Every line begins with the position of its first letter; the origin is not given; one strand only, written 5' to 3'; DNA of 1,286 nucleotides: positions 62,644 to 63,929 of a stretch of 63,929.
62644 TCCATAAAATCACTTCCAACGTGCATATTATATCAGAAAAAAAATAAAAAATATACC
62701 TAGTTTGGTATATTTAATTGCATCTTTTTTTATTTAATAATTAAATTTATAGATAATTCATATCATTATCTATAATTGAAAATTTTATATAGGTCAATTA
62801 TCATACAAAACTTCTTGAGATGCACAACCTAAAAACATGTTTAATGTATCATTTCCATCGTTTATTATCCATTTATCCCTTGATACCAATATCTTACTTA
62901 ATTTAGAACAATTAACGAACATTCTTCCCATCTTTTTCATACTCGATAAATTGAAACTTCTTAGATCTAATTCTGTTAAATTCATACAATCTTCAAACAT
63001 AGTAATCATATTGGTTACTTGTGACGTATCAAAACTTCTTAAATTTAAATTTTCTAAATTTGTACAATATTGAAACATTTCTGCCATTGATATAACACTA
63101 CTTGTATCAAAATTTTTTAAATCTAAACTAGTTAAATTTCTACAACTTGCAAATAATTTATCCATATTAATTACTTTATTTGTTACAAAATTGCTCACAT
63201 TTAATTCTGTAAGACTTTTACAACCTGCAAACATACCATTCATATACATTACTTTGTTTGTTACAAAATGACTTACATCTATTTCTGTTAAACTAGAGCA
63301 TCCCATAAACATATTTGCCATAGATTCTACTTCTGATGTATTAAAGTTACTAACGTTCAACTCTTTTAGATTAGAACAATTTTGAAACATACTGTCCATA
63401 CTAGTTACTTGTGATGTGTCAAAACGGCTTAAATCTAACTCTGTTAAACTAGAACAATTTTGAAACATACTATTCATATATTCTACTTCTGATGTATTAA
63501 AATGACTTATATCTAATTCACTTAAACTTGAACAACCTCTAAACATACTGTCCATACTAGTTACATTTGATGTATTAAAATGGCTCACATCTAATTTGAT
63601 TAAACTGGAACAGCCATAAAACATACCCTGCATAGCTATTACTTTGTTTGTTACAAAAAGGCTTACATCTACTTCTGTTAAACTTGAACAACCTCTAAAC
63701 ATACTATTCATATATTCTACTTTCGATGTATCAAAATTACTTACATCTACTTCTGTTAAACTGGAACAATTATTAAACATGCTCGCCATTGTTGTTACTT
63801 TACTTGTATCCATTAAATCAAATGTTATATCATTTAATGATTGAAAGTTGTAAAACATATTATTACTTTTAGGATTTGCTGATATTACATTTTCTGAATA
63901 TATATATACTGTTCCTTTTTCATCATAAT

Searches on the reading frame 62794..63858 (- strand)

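Call 60: search_protein_families(library=ncbifam, proteins=[window:62794-63858:-], max_evalue=0.01)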
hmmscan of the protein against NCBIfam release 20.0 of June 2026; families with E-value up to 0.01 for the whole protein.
window:62794-63858:- (354 aa): 2 families
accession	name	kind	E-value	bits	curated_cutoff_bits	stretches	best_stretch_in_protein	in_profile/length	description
TIGR02167.2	Liste_lipo_26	repeat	5.1e-97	316.6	30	11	79-104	1-26/26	PARCEL repeat-containing surface protein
NF045896.1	Mbov_0838_LP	exception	1e-29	103.8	500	4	115-213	287-382/433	Mbov_0838 family PARCEL repeat surface lipoprotein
